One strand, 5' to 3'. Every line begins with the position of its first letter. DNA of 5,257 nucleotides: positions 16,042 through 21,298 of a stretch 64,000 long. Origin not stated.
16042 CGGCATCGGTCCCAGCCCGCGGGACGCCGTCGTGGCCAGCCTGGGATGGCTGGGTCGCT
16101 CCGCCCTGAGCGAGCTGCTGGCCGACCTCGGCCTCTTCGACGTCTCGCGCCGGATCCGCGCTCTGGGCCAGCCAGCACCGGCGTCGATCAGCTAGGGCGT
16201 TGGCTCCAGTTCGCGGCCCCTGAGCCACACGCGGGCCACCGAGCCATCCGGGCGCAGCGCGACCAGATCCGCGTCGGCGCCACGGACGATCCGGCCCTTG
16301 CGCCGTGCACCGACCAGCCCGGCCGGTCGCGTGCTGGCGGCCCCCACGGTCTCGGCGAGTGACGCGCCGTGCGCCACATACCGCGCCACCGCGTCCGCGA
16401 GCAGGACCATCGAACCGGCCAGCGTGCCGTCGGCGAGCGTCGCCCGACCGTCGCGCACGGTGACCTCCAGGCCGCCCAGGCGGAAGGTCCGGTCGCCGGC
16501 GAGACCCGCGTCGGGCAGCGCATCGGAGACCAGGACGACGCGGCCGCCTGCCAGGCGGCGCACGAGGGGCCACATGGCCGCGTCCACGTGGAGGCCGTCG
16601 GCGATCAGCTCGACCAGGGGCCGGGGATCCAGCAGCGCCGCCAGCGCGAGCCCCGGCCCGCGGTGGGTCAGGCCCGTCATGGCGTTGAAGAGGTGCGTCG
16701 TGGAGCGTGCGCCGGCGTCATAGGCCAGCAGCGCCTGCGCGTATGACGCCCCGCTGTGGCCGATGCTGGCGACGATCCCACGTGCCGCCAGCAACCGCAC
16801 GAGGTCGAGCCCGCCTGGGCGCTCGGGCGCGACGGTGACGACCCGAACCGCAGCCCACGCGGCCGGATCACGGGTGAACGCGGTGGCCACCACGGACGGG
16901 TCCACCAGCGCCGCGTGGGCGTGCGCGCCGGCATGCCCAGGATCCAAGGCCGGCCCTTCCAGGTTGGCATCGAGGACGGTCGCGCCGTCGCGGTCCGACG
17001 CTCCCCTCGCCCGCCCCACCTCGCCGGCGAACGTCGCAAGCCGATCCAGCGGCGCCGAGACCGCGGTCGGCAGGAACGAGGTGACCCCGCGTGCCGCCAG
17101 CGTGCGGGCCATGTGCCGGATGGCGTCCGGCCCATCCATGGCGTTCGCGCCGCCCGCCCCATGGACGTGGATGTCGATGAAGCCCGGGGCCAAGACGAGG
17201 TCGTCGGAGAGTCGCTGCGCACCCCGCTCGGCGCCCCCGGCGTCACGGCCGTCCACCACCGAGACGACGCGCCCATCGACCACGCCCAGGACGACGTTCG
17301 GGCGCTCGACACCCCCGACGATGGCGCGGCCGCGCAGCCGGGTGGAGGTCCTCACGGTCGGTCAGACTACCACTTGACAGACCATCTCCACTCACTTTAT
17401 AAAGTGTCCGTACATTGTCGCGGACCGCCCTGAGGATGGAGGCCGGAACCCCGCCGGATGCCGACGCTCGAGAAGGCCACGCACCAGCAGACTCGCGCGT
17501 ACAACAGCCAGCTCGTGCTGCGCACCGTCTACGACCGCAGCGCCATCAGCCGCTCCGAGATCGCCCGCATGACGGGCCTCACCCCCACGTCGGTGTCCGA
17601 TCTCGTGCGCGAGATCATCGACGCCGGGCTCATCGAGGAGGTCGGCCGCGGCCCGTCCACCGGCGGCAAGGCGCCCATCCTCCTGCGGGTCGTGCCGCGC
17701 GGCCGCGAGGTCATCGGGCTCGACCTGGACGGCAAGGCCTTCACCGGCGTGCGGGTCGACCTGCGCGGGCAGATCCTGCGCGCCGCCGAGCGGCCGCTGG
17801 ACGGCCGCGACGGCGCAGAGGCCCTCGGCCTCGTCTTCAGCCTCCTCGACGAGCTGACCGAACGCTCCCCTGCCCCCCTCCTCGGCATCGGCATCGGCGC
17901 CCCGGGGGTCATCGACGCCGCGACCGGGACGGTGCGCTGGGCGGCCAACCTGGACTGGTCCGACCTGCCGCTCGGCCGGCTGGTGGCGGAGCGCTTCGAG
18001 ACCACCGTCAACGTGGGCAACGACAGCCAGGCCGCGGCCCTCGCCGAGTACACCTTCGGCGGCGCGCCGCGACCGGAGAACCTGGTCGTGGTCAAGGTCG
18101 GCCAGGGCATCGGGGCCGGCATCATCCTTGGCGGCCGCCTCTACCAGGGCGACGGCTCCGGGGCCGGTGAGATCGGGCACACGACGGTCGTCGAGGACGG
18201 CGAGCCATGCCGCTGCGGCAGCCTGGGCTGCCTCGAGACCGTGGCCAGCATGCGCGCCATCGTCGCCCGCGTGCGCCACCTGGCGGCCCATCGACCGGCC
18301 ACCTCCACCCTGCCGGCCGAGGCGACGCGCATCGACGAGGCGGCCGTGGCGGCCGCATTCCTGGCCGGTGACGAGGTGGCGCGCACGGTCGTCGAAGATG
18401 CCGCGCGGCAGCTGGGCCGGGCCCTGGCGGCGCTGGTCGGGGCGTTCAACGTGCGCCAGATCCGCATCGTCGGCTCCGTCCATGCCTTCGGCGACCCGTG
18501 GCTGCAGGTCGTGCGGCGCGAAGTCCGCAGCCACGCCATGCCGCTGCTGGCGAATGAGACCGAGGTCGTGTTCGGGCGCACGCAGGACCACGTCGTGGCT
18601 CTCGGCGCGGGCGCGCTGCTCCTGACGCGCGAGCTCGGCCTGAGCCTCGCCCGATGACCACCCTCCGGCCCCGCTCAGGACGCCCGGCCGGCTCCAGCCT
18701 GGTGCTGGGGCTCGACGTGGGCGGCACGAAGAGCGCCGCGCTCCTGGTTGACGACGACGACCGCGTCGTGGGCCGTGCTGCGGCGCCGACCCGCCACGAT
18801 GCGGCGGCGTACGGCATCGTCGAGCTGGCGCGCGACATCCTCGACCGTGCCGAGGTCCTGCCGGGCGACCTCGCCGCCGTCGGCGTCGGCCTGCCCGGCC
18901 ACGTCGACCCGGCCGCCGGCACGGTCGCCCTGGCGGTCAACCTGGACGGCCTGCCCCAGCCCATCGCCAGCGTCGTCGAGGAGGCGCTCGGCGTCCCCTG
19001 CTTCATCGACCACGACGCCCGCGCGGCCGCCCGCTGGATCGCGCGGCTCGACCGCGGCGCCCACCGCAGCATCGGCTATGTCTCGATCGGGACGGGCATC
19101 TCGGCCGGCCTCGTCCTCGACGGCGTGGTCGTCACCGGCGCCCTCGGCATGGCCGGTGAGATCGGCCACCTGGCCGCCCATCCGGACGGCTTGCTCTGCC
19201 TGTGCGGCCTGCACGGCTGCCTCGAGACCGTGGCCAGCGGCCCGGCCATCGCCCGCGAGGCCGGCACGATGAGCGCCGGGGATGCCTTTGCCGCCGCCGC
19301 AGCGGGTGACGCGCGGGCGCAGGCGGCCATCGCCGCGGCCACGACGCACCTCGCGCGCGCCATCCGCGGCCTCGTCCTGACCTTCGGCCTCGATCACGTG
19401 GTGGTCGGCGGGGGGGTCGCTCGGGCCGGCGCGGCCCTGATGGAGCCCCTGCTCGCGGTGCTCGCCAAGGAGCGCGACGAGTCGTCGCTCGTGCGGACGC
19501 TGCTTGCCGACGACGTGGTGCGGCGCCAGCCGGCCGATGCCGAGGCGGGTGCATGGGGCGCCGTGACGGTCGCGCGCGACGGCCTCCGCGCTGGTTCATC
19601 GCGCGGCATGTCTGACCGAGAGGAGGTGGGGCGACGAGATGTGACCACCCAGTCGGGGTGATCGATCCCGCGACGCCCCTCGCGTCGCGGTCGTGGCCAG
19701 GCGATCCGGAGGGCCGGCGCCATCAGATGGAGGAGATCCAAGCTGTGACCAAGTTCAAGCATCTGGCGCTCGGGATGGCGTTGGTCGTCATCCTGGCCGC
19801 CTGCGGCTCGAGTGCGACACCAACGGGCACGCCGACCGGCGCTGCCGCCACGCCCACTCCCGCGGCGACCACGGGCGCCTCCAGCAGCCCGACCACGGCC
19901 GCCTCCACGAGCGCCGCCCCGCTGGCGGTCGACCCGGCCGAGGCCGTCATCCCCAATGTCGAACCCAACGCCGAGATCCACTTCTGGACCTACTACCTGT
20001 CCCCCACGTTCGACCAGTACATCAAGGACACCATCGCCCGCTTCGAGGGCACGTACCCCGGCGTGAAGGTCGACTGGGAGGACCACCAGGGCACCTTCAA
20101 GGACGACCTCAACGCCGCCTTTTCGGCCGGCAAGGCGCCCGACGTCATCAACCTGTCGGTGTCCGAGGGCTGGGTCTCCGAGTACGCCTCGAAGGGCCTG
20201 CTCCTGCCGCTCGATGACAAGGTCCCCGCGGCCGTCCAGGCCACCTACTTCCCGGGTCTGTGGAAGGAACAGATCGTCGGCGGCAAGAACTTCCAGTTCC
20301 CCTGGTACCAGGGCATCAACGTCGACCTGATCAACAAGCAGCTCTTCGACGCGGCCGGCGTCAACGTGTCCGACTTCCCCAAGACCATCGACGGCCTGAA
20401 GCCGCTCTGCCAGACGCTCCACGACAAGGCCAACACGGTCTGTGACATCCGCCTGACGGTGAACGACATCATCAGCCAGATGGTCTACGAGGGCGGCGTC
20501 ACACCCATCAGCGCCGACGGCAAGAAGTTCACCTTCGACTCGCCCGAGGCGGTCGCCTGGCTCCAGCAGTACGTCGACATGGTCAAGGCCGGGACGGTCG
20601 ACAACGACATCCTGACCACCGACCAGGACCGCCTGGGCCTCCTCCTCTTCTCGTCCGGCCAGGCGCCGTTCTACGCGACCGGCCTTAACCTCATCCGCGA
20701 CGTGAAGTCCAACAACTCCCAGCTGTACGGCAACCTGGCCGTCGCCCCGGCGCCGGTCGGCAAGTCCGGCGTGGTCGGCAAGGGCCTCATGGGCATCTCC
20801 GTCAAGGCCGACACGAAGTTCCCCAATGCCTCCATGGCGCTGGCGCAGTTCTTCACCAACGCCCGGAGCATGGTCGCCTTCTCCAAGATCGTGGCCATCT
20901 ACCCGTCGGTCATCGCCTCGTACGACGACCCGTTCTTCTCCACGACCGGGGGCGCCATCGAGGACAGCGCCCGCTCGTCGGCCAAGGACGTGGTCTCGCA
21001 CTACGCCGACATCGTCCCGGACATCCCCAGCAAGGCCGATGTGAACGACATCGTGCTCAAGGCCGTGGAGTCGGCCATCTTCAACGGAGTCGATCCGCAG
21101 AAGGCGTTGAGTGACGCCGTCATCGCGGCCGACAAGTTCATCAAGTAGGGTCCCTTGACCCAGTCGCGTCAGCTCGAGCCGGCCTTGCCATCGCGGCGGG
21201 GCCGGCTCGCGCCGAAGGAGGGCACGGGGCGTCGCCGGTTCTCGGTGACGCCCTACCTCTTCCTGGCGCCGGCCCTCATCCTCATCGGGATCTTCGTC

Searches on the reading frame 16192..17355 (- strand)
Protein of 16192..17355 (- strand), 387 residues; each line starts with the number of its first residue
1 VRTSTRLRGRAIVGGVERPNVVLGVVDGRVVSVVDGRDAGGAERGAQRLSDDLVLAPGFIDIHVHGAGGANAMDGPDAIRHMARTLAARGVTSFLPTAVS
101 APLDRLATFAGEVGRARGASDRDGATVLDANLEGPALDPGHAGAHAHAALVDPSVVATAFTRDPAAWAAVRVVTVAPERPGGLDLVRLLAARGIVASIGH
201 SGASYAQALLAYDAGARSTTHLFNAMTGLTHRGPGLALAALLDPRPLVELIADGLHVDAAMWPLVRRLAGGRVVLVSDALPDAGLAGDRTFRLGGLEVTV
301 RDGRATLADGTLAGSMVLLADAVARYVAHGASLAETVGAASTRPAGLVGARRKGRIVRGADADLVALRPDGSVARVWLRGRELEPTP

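Call 30: search_protein_families(library=pfam, proteins=[window:16192-17355:-], max_evalue=0.001)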
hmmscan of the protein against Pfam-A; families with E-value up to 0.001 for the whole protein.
window:16192-17355:- (387 aa): 2 families
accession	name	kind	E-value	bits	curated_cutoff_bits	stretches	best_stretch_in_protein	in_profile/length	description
PF01979.26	Amidohydro_1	-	7.5e-16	58.7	25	1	55-382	2-344/345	Amidohydrolase family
PF07969.17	Amidohydro_3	-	1.8e-05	24.9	29.7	0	330-370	406-447/472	Amidohydrolase family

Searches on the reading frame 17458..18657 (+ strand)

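Call 30: search_protein_families(library=pfam, proteins=[window:17458-18657:+], max_evalue=0.001)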
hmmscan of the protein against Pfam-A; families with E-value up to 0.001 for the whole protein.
window:17458-18657:+ (399 aa): 5 families
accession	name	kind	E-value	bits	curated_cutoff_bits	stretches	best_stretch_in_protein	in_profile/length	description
PF00480.26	ROK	-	1.9e-53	182.3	22.9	1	86-389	2-292/294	ROK family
PF12802.13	MarR_2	-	1.9e-05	25.2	27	1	20-61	10-52/61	MarR family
PF13412.12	HTH_24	-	4.8e-05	23.3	21.9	1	20-60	8-48/48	Winged helix-turn-helix DNA-binding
PF13545.12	HTH_Crp_2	-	4.9e-05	23.6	27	1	29-64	22-57/70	Crp-like helix-turn-helix domain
PF01047.28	MarR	-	0.00016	21.9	24.6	1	19-60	7-48/59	MarR family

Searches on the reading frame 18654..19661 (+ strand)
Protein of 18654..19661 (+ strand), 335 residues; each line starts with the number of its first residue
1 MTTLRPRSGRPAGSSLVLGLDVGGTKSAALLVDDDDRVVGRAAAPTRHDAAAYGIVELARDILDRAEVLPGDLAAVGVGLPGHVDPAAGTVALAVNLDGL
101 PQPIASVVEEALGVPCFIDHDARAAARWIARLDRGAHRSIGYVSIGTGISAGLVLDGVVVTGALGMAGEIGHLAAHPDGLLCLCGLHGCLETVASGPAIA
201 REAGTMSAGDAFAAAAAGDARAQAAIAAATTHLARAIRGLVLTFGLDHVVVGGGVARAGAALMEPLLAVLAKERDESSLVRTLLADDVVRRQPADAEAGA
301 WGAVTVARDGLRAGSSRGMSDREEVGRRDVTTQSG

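Call 30: search_protein_families(library=pfam, proteins=[window:18654-19661:+], max_evalue=0.001)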
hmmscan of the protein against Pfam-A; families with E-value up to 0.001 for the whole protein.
window:18654-19661:+ (335 aa): 2 families
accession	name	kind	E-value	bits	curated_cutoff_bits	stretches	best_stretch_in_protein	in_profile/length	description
PF00480.26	ROK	-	1.8e-51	175.9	22.9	1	18-308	2-292/294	ROK family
PF01869.26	BcrAD_BadFG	-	3.8e-06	27.1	31.5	0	18-83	1-72/271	BadF/BadG/BcrA/BcrD ATPase family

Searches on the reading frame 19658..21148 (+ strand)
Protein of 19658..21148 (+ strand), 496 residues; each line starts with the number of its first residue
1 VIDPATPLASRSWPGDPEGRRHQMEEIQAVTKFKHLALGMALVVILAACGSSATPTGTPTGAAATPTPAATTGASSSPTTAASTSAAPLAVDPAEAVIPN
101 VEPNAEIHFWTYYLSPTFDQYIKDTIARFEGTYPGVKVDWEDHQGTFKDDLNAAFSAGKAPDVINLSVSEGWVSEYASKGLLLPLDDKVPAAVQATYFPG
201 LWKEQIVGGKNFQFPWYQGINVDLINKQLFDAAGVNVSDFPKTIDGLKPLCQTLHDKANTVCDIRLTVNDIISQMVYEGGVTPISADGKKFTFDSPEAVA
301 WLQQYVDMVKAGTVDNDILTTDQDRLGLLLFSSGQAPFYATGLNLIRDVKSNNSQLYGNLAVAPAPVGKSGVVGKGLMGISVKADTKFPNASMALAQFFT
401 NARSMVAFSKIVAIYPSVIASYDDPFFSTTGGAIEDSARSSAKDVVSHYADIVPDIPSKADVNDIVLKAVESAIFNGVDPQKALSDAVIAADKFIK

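Call 30: search_protein_families(library=pfam, proteins=[window:19658-21148:+], max_evalue=0.001)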
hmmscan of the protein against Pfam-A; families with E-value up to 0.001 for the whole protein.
window:19658-21148:+ (496 aa): 2 families
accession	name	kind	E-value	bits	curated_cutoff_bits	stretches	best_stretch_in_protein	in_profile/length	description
PF01547.30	SBP_bac_1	-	4.8e-30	106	26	1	117-403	9-304/307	Bacterial extracellular solute-binding protein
PF13416.11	SBP_bac_8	-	1.1e-20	75.1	27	1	126-428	3-272/279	Bacterial extracellular solute-binding protein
